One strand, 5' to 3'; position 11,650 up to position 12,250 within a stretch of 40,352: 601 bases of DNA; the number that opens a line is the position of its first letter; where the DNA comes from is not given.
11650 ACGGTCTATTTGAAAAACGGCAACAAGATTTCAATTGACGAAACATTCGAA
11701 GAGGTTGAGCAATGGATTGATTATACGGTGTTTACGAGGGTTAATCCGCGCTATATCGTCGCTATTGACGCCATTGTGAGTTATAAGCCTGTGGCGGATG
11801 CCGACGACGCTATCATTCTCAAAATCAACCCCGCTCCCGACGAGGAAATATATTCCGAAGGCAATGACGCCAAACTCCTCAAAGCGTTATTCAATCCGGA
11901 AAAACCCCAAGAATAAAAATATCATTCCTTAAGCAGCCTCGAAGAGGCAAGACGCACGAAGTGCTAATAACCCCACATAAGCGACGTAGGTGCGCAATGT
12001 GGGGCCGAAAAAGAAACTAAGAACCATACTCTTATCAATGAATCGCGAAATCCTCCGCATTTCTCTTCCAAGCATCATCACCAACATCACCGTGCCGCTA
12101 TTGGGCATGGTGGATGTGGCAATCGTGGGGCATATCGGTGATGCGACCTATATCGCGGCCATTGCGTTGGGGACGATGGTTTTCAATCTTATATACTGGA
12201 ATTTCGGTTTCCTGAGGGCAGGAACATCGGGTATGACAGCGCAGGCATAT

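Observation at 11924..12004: Five-copy structured intergenic element, always sense-oriented and anchored just upstream of the next start codon (family overview, copy A)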

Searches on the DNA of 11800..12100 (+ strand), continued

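Call 53: search_with_rna_model(model_id=R1, sources=[window, L121, L122, L123, L124, L125, L126, L127, L128, L129, L130, L135, L136, L137, L138, L139, L140, L141, L142, L143, L144, L145, L147, L150, L151, L152, L153, L154, L156, L157, L158, L159, L160, L162, L164, L166, L167, L169, L170, L171, L172, L173, L174, L175, L177, L178, L180, L182, L183, L184, L185, L186, L187, L188, L189, L192, L193, L194, L195, L196, L197, L198, L199, L200, L201, L202, L203, L204, L205, L207, L208, L209, L210, L211, L212, L213, L214, L215, L216, L217, L218, L219, L220, L221, L222, L223, L224, L225, L226, L227, L228, L229, L230, L231, L232, L233, L234, L236, L237, L238], max_evalue=1e-13, make_alignment=true)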
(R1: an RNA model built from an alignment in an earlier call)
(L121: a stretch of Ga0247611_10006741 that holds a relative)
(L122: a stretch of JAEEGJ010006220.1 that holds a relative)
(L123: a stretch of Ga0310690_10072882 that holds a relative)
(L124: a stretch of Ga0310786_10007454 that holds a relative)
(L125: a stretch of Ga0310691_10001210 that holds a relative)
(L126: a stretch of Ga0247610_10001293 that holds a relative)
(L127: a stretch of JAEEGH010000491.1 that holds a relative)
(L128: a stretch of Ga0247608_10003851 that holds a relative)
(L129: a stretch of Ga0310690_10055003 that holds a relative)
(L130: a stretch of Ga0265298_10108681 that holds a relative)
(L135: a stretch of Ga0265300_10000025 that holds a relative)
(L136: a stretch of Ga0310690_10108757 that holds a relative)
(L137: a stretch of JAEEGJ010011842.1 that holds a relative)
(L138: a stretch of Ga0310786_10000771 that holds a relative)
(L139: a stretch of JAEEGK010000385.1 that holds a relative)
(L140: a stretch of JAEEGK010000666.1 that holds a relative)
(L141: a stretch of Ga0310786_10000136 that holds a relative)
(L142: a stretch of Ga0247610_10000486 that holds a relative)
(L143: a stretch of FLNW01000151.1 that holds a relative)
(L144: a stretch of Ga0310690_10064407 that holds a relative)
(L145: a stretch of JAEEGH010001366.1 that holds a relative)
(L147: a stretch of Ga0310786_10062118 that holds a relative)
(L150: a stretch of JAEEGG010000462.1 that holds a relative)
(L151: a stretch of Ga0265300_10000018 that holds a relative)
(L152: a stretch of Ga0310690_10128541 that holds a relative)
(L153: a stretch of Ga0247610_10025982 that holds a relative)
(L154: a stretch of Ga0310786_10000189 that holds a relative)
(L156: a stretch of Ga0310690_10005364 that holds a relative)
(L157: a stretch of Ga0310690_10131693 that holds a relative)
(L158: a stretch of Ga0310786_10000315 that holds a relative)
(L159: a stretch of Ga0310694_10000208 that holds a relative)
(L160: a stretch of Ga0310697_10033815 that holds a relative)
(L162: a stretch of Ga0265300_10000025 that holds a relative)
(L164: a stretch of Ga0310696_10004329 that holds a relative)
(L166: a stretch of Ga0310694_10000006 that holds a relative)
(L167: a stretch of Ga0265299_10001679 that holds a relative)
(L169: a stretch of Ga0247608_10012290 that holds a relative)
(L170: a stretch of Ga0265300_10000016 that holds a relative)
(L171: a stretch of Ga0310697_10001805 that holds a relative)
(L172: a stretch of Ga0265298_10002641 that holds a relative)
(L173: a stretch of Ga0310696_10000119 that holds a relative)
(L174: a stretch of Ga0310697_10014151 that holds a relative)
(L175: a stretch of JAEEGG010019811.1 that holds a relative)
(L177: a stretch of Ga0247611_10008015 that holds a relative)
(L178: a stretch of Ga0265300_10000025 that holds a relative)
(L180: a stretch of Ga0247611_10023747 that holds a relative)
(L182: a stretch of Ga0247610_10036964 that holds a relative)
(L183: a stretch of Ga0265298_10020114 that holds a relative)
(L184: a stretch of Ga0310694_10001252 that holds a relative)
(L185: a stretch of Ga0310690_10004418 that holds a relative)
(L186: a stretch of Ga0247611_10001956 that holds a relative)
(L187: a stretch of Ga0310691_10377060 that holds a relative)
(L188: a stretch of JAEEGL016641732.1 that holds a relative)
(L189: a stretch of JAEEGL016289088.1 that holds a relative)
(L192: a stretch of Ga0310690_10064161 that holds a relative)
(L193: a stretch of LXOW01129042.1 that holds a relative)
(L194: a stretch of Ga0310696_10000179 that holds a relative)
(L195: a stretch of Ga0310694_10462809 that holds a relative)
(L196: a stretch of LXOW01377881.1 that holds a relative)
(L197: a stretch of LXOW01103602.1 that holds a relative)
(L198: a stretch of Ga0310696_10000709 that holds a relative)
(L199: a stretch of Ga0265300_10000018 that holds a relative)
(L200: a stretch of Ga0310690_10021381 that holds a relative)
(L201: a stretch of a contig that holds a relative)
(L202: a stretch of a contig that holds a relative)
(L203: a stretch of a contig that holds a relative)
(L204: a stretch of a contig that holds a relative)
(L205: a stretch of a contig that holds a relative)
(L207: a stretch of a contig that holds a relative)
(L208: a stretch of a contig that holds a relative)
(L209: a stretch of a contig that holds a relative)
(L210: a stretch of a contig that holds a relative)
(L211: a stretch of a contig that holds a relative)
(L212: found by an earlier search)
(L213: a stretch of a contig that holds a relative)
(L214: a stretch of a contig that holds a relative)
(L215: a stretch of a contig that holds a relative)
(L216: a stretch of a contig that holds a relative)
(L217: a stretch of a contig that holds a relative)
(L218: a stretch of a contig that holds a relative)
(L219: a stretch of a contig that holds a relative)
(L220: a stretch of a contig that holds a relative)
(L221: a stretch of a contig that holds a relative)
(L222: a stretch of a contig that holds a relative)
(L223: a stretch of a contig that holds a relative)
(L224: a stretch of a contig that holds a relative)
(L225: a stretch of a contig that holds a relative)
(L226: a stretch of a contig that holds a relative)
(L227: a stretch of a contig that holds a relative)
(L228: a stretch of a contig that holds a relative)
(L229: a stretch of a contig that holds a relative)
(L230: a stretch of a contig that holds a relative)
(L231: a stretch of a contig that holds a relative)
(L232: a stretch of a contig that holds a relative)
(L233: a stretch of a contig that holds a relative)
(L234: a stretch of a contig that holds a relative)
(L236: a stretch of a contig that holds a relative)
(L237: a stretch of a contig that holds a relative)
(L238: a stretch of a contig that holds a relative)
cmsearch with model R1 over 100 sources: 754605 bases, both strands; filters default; matches with E-value up to 1e-13: 68.
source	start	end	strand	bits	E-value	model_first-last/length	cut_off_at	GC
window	19363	19444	+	104.8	1.6e-25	1-85/85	no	0.52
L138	1562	1646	-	103.4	3.9e-25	1-85/85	no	0.55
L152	141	228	+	103.3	4e-25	1-85/85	no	0.55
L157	1335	1416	-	102.6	6.5e-25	1-85/85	no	0.52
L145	5388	5469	-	102.3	7.5e-25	1-85/85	no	0.5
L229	6070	6151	+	102.2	7.9e-25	1-85/85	no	0.51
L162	2494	2578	+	102.2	8.2e-25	1-85/85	no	0.52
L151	4948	5029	-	102.1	8.8e-25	1-85/85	no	0.51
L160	3199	3280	-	101.7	1.1e-24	1-85/85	no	0.57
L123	3800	3887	+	100.8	1.9e-24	1-85/85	no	0.49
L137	850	931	-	100.8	1.9e-24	1-85/85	no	0.5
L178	210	291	-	100.6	2.2e-24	1-85/85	no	0.51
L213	275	356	-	100.5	2.3e-24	1-85/85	no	0.55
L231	802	883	+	100.5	2.3e-24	1-85/85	no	0.55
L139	39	126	-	100.5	2.4e-24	1-85/85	no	0.52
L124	13629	13713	-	100.4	2.5e-24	1-85/85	no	0.48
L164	13324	13411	+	100.3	2.7e-24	1-85/85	no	0.58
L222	6440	6523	-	99.9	3.4e-24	1-85/85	no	0.57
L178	4844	4925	-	99.8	3.7e-24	1-85/85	no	0.54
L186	9142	9226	+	99.2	5.2e-24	1-85/85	no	0.53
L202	5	92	-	98.9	6.3e-24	1-85/85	no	0.53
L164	10780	10867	+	98.8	6.5e-24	1-85/85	no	0.49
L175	12219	12300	-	98.8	6.7e-24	1-85/85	no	0.52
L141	495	582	-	98.7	6.9e-24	1-85/85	no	0.51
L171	3195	3278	+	98.3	9.2e-24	1-85/85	no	0.51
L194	163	250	+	97.5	1.5e-23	1-85/85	no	0.56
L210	491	578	-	97.5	1.5e-23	1-85/85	no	0.55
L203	645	726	-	97.1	1.9e-23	1-85/85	no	0.56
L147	4260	4341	-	96.9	2.2e-23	1-85/85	no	0.49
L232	6275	6356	-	96.7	2.4e-23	1-85/85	no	0.49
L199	250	337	-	96.7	2.4e-23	1-85/85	no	0.49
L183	460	541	-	96.7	2.5e-23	1-85/85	no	0.56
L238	4904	4991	-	96.6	2.6e-23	1-85/85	no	0.49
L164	7263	7344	+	96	3.9e-23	1-85/85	no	0.5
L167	8100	8183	-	95.6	4.9e-23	1-85/85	no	0.54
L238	3105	3192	-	95.1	6.5e-23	1-85/85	no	0.53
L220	1010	1094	-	95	7.3e-23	1-85/85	no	0.51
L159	1564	1645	-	95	7.3e-23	1-85/85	no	0.54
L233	885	968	-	94.4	1e-22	1-85/85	no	0.56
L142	4508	4589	-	94.3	1.1e-22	1-85/85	no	0.52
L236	9502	9583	-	94.1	1.2e-22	1-85/85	no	0.5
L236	2324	2411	-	94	1.3e-22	1-85/85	no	0.51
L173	8259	8346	-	94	1.3e-22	1-85/85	no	0.53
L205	4068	4151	-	92.4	3.6e-22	1-85/85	no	0.5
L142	4008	4089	-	90.8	9.8e-22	1-85/85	no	0.5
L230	1758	1841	-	90.6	1.1e-21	1-85/85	no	0.6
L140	575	662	-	90.3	1.3e-21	1-85/85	no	0.57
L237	8811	8892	+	88.6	3.7e-21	1-85/85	no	0.5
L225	1899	1982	+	88.1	5.2e-21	1-85/85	no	0.49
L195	1215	1299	+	86.4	1.5e-20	1-82/85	3'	0.51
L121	3246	3333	-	86.2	1.7e-20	1-85/85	no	0.52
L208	4463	4546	-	85.8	2.1e-20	1-85/85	no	0.57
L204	997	1080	-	84.4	5.2e-20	1-85/85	no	0.54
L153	5189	5270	-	84.4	5.3e-20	1-85/85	no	0.54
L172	2894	2976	+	83.7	8e-20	1-85/85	no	0.52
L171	1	67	+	82.3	1.9e-19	16-85/85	5'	0.63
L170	182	263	+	80.8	4.8e-19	1-85/85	no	0.52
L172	8065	8156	+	79.1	1.4e-18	1-85/85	no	0.54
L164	8673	8748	+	78.9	1.6e-18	13-85/85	no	0.55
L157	2630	2713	-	78.8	1.6e-18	1-85/85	no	0.56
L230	1664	1748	-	74.2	2.9e-17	1-85/85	no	0.6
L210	3782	3882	-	70.9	2.3e-16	1-85/85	no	0.52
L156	5513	5601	-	70.3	3.3e-16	1-85/85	no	0.48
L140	493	562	-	65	9.3e-15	15-85/85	no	0.57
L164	8585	8669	+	64.8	1e-14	1-85/85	no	0.52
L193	599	682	+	61.5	8.1e-14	1-85/85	no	0.55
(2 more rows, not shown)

Alignment A3: 68 matches aligned to the model, 139 columns, each read 5' to 3' on its own strand. Consensus structure (alignment columns), stored with it:
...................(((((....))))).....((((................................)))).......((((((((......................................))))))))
